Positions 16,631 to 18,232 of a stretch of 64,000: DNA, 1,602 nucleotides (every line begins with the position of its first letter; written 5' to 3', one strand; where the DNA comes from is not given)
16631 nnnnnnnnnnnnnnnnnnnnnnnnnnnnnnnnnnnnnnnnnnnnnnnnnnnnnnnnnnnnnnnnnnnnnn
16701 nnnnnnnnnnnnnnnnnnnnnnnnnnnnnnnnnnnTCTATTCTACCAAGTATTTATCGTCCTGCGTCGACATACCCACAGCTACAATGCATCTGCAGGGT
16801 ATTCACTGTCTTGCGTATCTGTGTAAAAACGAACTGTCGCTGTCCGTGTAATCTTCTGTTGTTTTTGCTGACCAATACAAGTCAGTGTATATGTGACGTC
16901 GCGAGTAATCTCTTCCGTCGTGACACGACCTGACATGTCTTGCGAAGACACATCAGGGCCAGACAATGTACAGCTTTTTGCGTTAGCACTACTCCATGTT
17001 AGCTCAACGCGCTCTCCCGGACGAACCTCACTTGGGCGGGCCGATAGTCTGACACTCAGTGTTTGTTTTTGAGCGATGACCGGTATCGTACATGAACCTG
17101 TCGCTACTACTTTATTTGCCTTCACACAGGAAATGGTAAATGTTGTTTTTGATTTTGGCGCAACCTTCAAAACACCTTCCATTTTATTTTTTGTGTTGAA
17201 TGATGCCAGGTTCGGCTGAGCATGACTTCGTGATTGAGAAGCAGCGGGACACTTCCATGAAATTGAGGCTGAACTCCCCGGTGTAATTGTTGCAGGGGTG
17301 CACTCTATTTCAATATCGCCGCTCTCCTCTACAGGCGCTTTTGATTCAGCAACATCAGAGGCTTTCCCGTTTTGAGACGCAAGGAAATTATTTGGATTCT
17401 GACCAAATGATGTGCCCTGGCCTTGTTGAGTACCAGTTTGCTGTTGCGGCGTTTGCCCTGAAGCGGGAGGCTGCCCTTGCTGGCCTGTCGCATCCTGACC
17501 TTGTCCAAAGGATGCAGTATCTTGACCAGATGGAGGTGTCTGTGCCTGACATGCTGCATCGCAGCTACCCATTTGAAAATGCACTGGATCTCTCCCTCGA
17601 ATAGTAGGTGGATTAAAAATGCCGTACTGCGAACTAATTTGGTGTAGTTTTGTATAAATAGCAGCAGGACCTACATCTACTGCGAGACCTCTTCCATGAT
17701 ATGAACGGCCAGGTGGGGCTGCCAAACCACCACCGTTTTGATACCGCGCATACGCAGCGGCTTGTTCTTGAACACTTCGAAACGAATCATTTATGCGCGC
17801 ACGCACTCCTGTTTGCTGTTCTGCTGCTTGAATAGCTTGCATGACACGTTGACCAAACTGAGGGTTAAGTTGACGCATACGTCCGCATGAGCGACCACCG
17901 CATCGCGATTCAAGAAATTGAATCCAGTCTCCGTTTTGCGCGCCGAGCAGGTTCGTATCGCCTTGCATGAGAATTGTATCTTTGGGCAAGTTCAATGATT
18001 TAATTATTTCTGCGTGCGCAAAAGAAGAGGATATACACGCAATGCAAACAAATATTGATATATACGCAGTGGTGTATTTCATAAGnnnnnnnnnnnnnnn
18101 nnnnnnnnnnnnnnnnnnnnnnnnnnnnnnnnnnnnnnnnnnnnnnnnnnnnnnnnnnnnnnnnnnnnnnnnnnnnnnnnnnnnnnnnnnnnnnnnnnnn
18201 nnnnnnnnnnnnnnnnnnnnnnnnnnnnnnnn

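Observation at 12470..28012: Nine-gene tandem array of secreted modular proteins with a swappable enzymatic head, low-complexity linker and shared C-terminal Cys-stabilised tail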

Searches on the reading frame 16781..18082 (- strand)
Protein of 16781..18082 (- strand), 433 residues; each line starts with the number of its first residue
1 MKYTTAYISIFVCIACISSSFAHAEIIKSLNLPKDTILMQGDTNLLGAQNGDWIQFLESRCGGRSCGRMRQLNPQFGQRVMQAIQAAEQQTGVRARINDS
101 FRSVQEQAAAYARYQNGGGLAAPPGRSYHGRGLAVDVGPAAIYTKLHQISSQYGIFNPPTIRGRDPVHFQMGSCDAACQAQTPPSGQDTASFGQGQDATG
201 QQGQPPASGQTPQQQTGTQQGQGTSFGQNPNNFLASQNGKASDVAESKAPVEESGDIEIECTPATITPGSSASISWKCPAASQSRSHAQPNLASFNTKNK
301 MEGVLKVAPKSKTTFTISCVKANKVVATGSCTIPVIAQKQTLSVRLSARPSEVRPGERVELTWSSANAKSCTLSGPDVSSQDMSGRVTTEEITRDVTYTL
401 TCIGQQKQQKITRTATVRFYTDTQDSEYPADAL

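Call 3: search_protein_families(library=pfam, proteins=[window:16781-18082:-], max_evalue=0.1)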
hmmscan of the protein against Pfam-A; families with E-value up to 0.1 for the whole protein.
window:16781-18082:- (433 aa): 4 families
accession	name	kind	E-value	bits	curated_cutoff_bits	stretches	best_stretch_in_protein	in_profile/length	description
PF02557.22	VanY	-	9.6e-08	32.3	25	1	80-148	11-86/132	D-alanyl-D-alanine carboxypeptidase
PF07703.20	A2M_BRD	-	0.0018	19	22.7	1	267-378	11-135/140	Alpha-2-macroglobulin bait region domain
PF14311.12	DUF4379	-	0.0068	17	24.5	1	260-281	12-33/56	Probable Treble clef zinc finger domain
PF25685.1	Skunalike_TailTerm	-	0.053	14.1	27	0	78-145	23-86/119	Skunalikevirus tail terminator protein family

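Call 4: search_protein_families(library=ncbifam, proteins=[window:16781-18082:-], max_evalue=0.1)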
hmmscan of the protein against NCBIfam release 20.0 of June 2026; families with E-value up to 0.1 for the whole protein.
window:16781-18082:- (433 aa): 2 families
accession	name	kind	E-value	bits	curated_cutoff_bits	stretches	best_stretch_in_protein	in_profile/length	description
NF000472.1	vanY_AFMPt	exception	8.9e-05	21.8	425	1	76-141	102-165/283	VanY-A/VanY-F/VanY-M family D-Ala-D-Ala carboxypeptidase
NF007557.0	PRK10178.1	equivalog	0.0025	17.5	176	1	78-137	48-106/188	D-alanyl-D-alanine dipeptidase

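Call 12: find_encoding_contigs(protein=window:16781-18082:-, flank=10000, max_places=6)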
Protein window:16781-18082:- (433 aa): no gene with exactly this product is on record in the collection.

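Call 49: search_protein_families(library=phrogs, proteins=[window:16781-18082:-], max_evalue=0.05)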
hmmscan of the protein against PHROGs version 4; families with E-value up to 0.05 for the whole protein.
window:16781-18082:- (433 aa): 6 families
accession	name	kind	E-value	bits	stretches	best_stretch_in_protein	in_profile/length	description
phrog_2649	-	lysis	1.3e-07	32.8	1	68-210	9-150/261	endolysin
phrog_16823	-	tail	1.8e-07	29.9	1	70-198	942-1078/1948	tail length tape measure protein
phrog_465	-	lysis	6e-05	23.5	1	63-139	47-115/292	endolysin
phrog_5115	-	moron, auxiliary metabolic gene and host takeover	0.005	17.1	1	83-137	27-74/283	ferredoxin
phrog_13118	-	lysis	0.0082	15.3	1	98-170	486-558/888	endolysin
phrog_6523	-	lysis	0.031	15.1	0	86-137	30-82/255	endolysin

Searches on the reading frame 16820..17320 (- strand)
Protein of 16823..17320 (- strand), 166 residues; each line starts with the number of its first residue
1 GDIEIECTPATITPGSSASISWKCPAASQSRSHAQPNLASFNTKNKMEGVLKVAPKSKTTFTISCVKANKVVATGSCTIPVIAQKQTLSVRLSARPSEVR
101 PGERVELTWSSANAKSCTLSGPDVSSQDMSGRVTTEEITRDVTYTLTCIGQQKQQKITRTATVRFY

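Call 10: find_homologous_proteins(query=window:16823-17320:-, max_evalue=0.001)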
Query seq(166 aa): 74 candidates shared short words with the query, none scored E <= 0.001.

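Call 23: search_solved_structures(query=A1, max_evalue=1)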
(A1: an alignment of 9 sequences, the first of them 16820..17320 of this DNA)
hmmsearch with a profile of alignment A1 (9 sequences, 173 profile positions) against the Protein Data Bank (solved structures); distinct sequences matched with E-value up to 1: 0.

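Call 24: predict_structure(alignment_id=A1)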
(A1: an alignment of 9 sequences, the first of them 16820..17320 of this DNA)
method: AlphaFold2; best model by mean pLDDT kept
length: 167 residues; sequences in the alignment: 9
mean_pLDDT: 92.2   pTM: 0.55
mean pLDDT of the five models: 92.2, 91.9, 91.3, 88.9, 87.4
residues with pLDDT >= 90: 133; 70-90: 30; 50-70: 4; < 50: 0
segments of 3 or more residues with pLDDT < 50: none
pLDDT, mean of each block of 10 residues (from residue 1): 92 92 94 80 91 92 94 95 83 96 95 95 94 95 96 88 93
secondary structure, 60 per line:
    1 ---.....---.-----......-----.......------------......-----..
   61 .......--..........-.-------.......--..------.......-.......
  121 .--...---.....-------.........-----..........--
elements in order: E4-8 E18-23 E29-35 E48-53 E59-67 E70-79 E89-95 E106-112 E114-121 E124-126 E130-134 E142-150 E156-165

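Call 26: search_protein_representatives(alignment_id=A1)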
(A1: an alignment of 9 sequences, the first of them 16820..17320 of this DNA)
Query: 9 sequences, 173 profile positions. Proteins with E-value up to 0.001 (for the whole library): 10355; up to 1e-10: 3492; up to 1e-30: 408. The best 150 are listed.
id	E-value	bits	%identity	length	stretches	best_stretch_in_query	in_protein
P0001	4.6e-131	449.7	-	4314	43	5-172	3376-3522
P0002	5.5e-116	400.6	-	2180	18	94-172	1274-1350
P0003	8.0e-113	390.3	-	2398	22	48-172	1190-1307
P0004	9.0e-107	370.6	-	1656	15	44-172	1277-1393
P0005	1.8e-106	369.6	-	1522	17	93-163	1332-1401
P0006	1.3e-100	350.5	-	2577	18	43-167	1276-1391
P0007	4.0e-96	335.9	-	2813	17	92-172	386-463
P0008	8.6e-96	334.8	-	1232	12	84-172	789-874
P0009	1.2e-95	334.3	-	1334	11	6-161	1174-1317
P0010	2.2e-88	310.7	-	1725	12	85-172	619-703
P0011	1.5e-86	304.7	-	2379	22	42-171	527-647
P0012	4.3e-85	300.0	-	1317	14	97-172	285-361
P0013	1.3e-82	291.9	-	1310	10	42-172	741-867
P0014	4.9e-81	286.8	-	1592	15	87-172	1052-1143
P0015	4.5e-80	283.7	-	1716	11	42-170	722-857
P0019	5.3e-77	273.7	-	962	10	93-172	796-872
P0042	3.3e-62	225.5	-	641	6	94-172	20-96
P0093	4.1e-51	189.4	-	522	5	36-126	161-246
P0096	9.6e-51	188.2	-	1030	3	2-172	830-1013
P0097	1.0e-50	188.1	-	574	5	4-172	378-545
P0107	1.8e-48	180.8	-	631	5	10-160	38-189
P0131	5.3e-45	169.5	-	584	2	3-172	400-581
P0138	3.4e-44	166.8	-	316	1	2-172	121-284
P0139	4.2e-44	166.6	-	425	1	2-172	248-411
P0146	1.9e-43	164.4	-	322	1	5-172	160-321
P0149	2.2e-43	164.2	-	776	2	2-172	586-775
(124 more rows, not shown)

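Call 27: search_protein_families(library=pfam, proteins=[P0008, P0019, P0042, P0093, P0097, P0131, P0138, P0139, P0146, P0149], max_evalue=0.01)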
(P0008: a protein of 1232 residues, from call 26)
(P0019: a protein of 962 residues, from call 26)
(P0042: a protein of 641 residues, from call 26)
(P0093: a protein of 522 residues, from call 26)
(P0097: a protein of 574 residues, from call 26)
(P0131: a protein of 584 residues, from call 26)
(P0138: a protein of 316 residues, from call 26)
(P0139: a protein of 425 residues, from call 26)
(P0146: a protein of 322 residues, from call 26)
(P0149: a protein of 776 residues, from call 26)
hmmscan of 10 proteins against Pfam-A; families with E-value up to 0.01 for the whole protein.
P0008 (1232 aa): 3 families
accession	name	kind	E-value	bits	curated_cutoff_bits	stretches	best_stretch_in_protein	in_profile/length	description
PF19407.5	DUF5979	-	1.4e-09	39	25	0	282-327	12-54/104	Domain of unknown function (DUF5979)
PF14054.11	DUF4249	-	6.4e-06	26.4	28.5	0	336-404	72-119/269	Domain of unknown function (DUF4249)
PF19813.4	DUF6296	-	1.5e-05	25.3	27.2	0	130-153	5-28/78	Family of unknown function (DUF6296)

P0019 (962 aa): 3 families
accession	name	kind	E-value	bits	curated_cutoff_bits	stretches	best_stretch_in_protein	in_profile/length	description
PF25523.1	Ig_RIMBP2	-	0.0015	19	27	1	869-908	8-48/105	RIMBP2-like, immunoglobulin-like domain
PF19407.5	DUF5979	-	0.0052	17.8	25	0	766-799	16-49/104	Domain of unknown function (DUF5979)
PF22352.2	K319L-like_PKD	-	0.0073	16.7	27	0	147-231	3-84/84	K319L-like, PKD domain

P0042 (641 aa): 0 families

P0093 (522 aa): 3 families
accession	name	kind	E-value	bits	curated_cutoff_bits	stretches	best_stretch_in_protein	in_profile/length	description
PF13689.11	DUF4154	-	0.00038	21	24.9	0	117-147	80-110/143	YfiR/HmsC-like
PF11614.14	FixG_C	-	0.00054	20.6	25.6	0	97-150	45-100/119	IG-like fold at C-terminal of FixG, putative oxidoreductase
PF17451.8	Glyco_hyd_101C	-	0.00059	20.6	25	0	194-241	25-73/119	Glycosyl hydrolase 101 beta sandwich domain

P0097 (574 aa): 1 family
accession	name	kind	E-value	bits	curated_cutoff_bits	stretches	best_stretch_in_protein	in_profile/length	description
PF07679.22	I-set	-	0.0034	17.9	23.7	0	169-196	63-90/90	Immunoglobulin I-set domain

P0131 (584 aa): 0 families

P0138 (316 aa): 0 families

P0139 (425 aa): 2 families
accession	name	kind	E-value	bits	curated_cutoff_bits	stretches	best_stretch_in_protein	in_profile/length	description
PF02557.22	VanY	-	1.6e-07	31.6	25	1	80-148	11-86/132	D-alanyl-D-alanine carboxypeptidase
PF07703.20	A2M_BRD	-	0.0052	17.6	22.7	1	256-366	8-131/140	Alpha-2-macroglobulin bait region domain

P0146 (322 aa): 0 families

P0149 (776 aa): 1 family
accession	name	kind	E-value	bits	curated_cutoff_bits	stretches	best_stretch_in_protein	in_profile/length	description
PF05345.18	He_PIG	-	0.0098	16.7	24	1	692-775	14-95/96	Putative Ig domain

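Call 28: fold_search(model_id=the predicted structure, library=pdb)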
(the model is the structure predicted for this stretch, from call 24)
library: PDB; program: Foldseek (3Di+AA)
matches with E <= 10: 1652; with E <= 0.001: 105
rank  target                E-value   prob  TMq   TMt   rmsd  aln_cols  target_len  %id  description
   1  9c9d_F                3.3e-06  1.00  0.39  0.35  15.3       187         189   13  Protein receptor (released 2025-08-27)
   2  1l0q_A                4.1e-06  1.00  0.38  0.18  15.4       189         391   17  Tandem YVTN beta-propeller and PKD domains from an archaeal surface layer protein (released 2002-11-06)
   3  3wyr_A                6.6e-06  1.00  0.37  0.34  16.6       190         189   13  Crystal structure of Killer cell immunoglobulin-like receptor 2DL4 (released 2015-03-18)
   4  1ow0_C                1.6e-05  1.00  0.37  0.33  17.2       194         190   11  Crystal structure of human FcaRI bound to IgA1-Fc (released 2003-05-27)
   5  9o6n_A                1.6e-05  1.00  0.36  0.30  11.3       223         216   10  Structure of Siglec-10 (released 2026-02-25)
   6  9c9c_B                1.9e-05  1.00  0.37  0.33  16.4       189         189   13  Protein receptor (released 2025-08-27)
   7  3pdd                  2.8e-05  1.00  0.38  0.34  11.9       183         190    9  Structures of Clostridium thermocellum CbhA fibronectin(III)-like modules (released 2011-11-23)
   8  9c9c_A                3.3e-05  1.00  0.38  0.34  15.6       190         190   12  Protein receptor (released 2025-08-27)
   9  2oz4_A                3.5e-05  1.00  0.41  0.28   9.2       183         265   11  Structural Plasticity in IgSF Domain 4 of ICAM-1 Mediates Cell Surface Dimerization (released 2007-10-16)
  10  9g8b_A                6.6e-05  1.00  0.40  0.22  10.2       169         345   18  CryoEM structure of the fragment-2 (2892-3236) in the grappling hook protein A (GhpA) in the bacterium Aureispira sp.  (released 2024-10-16)
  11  9flw_A                6.6e-05  1.00  0.36  0.16   9.0       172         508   14  CryoEM structure of the fragment-6 (3571-4078) in the grappling hook protein A (GhpA) in the bacterium Aureispira sp.  (released 2024-10-16)
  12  1vdg_B                7.4e-05  1.00  0.38  0.34  16.4       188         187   13  Crystal structure of LIR1.01, one of the alleles of LIR1 (released 2005-08-02)
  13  1p7q_D                7.4e-05  1.00  0.35  0.33  15.6       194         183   13  Crystal Structure of HLA-A2 Bound to LIR-1, a Host and Viral MHC Receptor (released 2003-10-14)
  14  9rcs_A                7.8e-05  1.00  0.38  0.25   8.4       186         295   11  Cardioderma bat coronavirus KY43 receptor binding domain in complex with human CEACAM6 (released 2026-04-08)
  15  4ybh_A                8.2e-05  1.00  0.37  0.22  12.0       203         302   14  Crystal structure of the human RAGE ectodomain (VC1C2 fragment) in complex with human S100A6 (released 2016-03-02)
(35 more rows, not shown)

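Call 72: list_cluster_members(proteins=[P0001, P0002, P0004, P0008, P0019, P0042, P0097, P0107, P0139, P0096])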
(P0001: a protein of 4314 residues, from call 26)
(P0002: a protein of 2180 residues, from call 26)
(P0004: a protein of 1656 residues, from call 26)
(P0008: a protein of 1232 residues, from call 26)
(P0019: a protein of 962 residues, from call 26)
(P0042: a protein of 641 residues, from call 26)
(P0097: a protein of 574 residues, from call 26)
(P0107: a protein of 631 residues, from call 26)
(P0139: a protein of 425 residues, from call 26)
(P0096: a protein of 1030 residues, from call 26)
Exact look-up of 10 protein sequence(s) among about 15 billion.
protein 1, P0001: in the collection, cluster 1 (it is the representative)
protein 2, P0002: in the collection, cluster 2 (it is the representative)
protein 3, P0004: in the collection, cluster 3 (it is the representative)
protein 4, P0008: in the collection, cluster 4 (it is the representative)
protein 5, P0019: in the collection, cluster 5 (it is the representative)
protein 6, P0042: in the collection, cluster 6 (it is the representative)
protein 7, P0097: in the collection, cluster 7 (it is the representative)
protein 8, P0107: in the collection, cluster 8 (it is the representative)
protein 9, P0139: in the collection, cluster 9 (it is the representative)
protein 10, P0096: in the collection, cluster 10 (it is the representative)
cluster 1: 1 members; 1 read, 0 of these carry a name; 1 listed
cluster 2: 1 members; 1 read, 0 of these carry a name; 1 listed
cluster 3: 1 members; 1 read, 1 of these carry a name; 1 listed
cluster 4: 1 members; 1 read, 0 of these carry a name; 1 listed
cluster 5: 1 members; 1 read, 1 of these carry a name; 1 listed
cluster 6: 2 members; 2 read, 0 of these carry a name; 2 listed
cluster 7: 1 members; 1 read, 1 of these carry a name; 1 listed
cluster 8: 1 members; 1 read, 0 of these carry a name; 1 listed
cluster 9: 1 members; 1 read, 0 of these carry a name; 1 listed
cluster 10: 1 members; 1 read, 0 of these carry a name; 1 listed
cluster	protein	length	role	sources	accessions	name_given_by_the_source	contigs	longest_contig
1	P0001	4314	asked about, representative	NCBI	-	-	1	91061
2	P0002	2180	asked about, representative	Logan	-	-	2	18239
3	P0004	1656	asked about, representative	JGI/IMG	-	trimeric autotransporter adhesin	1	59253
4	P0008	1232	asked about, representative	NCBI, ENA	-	-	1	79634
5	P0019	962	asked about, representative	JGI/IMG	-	hypothetical protein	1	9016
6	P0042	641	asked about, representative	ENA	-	-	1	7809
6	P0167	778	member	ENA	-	-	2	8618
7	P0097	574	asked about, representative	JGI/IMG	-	hypothetical protein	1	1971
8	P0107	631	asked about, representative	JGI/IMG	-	-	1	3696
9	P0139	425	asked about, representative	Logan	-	-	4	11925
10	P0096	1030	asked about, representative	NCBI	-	-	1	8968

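Call 83: fold_search(model_id=the predicted structure, library=viral)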
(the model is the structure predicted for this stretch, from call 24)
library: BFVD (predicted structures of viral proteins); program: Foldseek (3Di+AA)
matches with E <= 10: 1065; with E <= 0.001: 104
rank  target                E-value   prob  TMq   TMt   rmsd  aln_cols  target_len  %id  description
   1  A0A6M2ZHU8            6.9e-09  1.00  0.46  0.09   6.7       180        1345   23  Outer capsid protein [Synechococcus phage S-SCSM1]
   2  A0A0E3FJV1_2          2.1e-08  1.00  0.49  0.13   6.1       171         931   18  Virion structural protein [Synechococcus phage ACG-2014j]
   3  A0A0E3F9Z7            4.1e-08  1.00  0.47  0.19   5.9       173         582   16  Virion structural protein [Synechococcus phage ACG-2014j]
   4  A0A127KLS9            1.6e-07  1.00  0.40  0.16   8.2       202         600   14  Virion structural protein [Cyanophage S-RIM32]
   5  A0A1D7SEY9            1.7e-07  1.00  0.50  0.22   5.6       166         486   20  PA14 domain-containing protein [Cyanophage S-RIM44]
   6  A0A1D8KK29            2.0e-07  1.00  0.45  0.18   6.6       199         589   16  Virion structural protein [Synechococcus phage S-CAM3]
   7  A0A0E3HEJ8            4.0e-07  1.00  0.48  0.10   6.4       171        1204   14  Virion structural protein [Synechococcus phage ACG-2014i]
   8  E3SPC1                4.5e-07  1.00  0.43  0.12   8.0       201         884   13  Virion structural protein [Prochlorococcus phage Syn1]
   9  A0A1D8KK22            6.5e-07  1.00  0.43  0.21   7.2       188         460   18  Rhs family protein-like protein [Synechococcus phage S-CAM3]
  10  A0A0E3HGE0            1.2e-06  1.00  0.47  0.19   6.9       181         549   14  Virion structural protein [Synechococcus phage ACG-2014i]
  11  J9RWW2                2.1e-06  1.00  0.56  0.44   5.4       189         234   17  Uncharacterized protein [Campylobacter phage CP30A]
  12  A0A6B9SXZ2            2.8e-06  1.00  0.51  0.12   7.1       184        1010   14  Highly immunogenic outer capsid protein [Acinetobacter phage vB_AbaM_PhT2]
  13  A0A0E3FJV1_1          3.2e-06  1.00  0.51  0.13   5.6       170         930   19  Virion structural protein [Synechococcus phage ACG-2014j]
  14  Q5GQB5                3.6e-06  1.00  0.45  0.19   6.1       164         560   17  Virion structural protein [Synechococcus phage S-PM2]
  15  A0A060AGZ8            4.2e-06  1.00  0.42  0.30   8.2       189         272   15  (no name in the UniProt tables at hand)
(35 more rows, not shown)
